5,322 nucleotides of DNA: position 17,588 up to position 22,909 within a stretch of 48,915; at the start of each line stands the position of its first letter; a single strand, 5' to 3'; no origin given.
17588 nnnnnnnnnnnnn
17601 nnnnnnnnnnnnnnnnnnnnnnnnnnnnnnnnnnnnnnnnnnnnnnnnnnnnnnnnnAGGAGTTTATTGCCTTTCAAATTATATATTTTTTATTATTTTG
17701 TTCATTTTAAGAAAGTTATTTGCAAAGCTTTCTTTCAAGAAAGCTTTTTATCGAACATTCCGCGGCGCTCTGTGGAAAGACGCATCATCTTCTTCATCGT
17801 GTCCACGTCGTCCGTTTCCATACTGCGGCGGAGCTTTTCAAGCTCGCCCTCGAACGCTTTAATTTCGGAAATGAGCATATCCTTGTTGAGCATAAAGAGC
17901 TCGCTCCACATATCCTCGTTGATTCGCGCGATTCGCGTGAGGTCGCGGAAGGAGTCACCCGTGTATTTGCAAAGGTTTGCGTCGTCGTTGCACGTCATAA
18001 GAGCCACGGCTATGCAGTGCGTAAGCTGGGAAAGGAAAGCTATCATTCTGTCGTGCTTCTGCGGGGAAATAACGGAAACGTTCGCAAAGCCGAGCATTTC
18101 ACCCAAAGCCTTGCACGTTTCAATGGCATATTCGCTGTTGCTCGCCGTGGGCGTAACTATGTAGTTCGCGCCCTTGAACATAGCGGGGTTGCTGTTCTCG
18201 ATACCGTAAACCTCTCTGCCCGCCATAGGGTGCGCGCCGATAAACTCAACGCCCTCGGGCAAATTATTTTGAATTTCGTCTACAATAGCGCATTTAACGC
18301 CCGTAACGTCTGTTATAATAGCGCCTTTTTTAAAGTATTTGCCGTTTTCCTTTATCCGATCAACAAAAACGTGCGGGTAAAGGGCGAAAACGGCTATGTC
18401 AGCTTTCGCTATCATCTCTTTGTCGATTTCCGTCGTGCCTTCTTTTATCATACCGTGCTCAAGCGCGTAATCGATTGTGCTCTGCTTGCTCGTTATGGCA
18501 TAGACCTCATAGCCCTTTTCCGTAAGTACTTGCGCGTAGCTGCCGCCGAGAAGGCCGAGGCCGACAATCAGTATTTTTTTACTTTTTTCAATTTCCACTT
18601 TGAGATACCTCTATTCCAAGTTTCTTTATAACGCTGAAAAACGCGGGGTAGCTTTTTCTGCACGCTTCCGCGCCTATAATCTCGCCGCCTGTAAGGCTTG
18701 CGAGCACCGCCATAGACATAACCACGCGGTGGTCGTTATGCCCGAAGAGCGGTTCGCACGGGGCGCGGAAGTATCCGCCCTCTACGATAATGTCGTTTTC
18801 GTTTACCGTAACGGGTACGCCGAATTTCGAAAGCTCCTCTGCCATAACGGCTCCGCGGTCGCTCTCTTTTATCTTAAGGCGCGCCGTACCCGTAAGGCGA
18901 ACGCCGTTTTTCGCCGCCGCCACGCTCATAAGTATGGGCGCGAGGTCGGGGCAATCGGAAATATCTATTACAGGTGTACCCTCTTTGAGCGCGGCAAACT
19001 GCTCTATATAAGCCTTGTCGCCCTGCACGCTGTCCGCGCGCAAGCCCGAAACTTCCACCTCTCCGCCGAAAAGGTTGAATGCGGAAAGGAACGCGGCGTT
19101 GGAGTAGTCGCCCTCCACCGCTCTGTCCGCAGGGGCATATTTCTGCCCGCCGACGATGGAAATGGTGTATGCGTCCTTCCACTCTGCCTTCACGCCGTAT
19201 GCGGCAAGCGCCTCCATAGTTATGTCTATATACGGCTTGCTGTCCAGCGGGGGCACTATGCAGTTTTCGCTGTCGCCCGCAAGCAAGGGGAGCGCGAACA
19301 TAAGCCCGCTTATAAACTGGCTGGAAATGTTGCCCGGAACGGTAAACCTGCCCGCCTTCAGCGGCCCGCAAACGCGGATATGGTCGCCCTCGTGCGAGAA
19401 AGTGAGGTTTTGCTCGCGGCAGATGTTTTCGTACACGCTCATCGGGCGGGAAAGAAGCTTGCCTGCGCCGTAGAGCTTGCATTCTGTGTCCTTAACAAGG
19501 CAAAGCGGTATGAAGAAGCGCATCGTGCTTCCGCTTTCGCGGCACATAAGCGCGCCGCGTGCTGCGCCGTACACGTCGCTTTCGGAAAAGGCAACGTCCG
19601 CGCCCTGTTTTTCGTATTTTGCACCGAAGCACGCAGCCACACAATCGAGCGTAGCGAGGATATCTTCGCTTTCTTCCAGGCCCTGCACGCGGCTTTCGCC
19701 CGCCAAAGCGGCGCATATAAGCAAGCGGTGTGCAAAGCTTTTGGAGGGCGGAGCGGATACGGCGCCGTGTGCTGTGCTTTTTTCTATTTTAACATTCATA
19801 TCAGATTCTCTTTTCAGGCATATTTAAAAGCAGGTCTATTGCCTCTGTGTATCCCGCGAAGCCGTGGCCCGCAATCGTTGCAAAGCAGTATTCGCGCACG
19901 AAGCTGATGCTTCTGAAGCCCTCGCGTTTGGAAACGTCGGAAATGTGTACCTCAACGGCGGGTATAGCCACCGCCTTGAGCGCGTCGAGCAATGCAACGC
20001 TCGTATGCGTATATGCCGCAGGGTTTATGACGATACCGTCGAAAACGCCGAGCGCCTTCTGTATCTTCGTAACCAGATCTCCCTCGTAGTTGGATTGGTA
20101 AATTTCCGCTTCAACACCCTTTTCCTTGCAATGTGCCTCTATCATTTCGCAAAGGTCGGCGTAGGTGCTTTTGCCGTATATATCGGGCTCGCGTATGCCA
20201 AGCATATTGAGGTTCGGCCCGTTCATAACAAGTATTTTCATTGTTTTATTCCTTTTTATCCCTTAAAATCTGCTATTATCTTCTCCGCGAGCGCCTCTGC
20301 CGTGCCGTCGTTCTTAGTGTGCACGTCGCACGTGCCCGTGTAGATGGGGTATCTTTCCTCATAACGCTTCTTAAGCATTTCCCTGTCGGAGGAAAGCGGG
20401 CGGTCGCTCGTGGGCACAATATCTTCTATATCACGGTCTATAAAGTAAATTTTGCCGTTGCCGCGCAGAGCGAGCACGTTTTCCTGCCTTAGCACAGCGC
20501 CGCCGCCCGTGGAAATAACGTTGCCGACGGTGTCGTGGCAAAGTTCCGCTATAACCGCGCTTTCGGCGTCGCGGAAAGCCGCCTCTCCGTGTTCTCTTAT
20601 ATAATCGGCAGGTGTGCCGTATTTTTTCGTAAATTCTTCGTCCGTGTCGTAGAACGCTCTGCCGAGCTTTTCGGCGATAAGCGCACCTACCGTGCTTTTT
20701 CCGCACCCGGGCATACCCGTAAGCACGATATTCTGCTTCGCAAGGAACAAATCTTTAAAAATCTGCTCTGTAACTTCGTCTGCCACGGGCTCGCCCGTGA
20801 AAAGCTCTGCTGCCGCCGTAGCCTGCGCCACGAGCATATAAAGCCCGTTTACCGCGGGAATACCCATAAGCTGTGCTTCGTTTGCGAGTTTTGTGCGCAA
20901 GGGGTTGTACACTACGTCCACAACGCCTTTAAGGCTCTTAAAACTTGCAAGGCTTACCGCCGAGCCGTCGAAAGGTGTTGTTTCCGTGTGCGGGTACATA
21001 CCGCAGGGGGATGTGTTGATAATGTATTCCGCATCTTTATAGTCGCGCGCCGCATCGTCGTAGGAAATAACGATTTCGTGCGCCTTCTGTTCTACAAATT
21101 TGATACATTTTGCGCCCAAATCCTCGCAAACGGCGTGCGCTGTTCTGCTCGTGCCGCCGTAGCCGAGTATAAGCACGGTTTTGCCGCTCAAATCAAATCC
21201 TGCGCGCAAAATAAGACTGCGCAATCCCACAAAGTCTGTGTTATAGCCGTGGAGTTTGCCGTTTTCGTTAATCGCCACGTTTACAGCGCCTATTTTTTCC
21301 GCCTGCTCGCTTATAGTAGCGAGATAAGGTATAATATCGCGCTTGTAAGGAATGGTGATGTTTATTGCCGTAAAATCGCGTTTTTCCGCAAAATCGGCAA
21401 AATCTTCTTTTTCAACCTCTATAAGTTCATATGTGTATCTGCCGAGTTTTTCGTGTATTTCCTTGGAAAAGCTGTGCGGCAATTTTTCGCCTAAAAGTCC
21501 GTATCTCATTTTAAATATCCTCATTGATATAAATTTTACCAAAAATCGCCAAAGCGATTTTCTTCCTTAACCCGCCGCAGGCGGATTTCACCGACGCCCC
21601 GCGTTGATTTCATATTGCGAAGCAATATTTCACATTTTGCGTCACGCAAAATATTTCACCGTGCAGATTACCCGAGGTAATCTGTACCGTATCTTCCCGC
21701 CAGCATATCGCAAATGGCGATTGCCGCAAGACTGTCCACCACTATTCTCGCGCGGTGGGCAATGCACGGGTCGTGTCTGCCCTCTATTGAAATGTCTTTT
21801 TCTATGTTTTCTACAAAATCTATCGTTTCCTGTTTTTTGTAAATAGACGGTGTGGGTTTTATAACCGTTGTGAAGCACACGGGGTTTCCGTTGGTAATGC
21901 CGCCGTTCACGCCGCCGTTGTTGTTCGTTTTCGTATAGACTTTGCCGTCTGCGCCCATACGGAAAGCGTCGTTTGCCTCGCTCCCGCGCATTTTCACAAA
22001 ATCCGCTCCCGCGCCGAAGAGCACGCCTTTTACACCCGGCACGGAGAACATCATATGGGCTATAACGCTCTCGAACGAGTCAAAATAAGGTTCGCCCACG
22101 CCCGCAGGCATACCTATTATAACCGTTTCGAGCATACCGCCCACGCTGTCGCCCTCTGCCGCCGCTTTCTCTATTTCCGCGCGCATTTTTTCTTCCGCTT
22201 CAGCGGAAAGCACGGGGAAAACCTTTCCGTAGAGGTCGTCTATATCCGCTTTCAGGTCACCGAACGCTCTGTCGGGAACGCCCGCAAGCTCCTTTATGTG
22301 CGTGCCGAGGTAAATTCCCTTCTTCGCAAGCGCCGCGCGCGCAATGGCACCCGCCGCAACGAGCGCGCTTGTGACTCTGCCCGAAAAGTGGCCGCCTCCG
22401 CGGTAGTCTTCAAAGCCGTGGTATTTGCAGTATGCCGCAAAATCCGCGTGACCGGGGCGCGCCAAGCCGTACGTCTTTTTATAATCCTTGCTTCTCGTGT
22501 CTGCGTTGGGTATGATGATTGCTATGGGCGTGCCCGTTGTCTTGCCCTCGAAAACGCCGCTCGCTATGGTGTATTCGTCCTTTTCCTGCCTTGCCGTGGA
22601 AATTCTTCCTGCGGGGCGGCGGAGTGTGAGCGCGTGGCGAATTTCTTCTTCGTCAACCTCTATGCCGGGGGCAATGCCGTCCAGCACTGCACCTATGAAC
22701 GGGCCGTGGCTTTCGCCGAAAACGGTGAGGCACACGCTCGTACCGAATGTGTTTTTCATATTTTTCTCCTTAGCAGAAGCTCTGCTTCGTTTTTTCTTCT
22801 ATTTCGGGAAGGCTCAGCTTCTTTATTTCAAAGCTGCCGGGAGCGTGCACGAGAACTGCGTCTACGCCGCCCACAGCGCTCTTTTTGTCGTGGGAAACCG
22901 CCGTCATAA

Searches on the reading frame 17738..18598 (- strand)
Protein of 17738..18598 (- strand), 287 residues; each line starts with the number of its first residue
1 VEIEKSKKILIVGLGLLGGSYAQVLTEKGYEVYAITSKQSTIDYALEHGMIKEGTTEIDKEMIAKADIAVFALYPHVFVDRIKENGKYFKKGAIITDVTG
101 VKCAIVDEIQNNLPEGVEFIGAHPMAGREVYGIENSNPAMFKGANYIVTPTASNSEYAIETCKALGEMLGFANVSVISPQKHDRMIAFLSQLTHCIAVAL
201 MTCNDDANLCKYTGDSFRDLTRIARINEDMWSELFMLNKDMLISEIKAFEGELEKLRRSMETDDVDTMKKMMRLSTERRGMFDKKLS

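Call 57: search_protein_families(library=pfam, proteins=[window:17738-18598:-], max_evalue=0.00001)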
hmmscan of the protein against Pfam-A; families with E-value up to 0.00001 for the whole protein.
window:17738-18598:- (287 aa): 3 families
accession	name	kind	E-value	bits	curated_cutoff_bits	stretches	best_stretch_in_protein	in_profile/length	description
PF02153.23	PDH_N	-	6.7e-26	91.1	26.5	1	22-167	2-146/154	Prephenate dehydrogenase, nucleotide-binding domain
PF20463.3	PDH_C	-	4.4e-19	69.1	22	1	178-273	1-101/102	Prephenate dehydrogenase, dimerization domain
PF03446.21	NAD_binding_2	-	2.7e-07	31.2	21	1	8-127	1-121/161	NAD binding domain of 6-phosphogluconate dehydrogenase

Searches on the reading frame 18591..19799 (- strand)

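Call 57: search_protein_families(library=pfam, proteins=[window:18591-19799:-], max_evalue=0.00001)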
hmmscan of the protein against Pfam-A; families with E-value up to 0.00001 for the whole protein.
window:18591-19799:- (403 aa): 1 family
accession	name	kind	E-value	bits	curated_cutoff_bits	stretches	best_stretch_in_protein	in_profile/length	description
PF00275.25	EPSP_synthase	-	4e-56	191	22.8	1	10-390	7-416/417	EPSP synthase (3-phosphoshikimate 1-carboxyvinyltransferase)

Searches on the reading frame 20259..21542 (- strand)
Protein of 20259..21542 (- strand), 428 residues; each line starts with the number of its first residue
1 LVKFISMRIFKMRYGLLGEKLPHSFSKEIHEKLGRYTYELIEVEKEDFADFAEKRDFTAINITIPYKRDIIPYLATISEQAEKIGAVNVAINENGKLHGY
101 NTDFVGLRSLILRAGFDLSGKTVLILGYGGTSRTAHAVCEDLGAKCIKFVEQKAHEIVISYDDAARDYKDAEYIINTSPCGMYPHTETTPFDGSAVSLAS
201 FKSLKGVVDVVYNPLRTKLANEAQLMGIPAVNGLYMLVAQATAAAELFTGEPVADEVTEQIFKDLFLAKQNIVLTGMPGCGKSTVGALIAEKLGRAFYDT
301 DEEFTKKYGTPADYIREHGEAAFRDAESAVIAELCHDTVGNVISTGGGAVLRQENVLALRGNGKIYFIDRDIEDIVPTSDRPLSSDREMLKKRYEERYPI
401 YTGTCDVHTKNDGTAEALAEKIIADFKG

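Call 57: search_protein_families(library=pfam, proteins=[window:20259-21542:-], max_evalue=0.00001)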
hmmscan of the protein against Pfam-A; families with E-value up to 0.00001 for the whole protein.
window:20259-21542:- (428 aa): 2 families
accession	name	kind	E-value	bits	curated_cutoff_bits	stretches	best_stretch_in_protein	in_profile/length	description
PF01202.28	SKI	-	8.8e-35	120.6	22.1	1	278-425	1-157/159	Shikimate kinase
PF08501.16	Shikimate_dh_N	-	1.1e-13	51.7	27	1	16-89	1-82/83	Shikimate dehydrogenase substrate binding domain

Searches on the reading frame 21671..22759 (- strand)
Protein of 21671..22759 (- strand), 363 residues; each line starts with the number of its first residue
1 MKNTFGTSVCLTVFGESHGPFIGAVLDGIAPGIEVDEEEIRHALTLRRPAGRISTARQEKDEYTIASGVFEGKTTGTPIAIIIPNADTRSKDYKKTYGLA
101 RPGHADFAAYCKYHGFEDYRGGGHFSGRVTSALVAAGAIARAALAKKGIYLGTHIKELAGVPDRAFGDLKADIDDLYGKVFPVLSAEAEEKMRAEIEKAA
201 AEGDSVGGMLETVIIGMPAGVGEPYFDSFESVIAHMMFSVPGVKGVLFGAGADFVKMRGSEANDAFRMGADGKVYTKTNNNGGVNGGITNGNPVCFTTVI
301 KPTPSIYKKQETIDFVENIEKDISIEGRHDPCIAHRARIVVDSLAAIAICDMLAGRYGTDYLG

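Call 57: search_protein_families(library=pfam, proteins=[window:21671-22759:-], max_evalue=0.00001)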
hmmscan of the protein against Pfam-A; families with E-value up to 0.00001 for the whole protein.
window:21671-22759:- (363 aa): 1 family
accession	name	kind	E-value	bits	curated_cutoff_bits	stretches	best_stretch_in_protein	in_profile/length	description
PF01264.26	Chorismate_synt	-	4.2e-120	400.8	27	1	11-353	3-326/327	Chorismate synthase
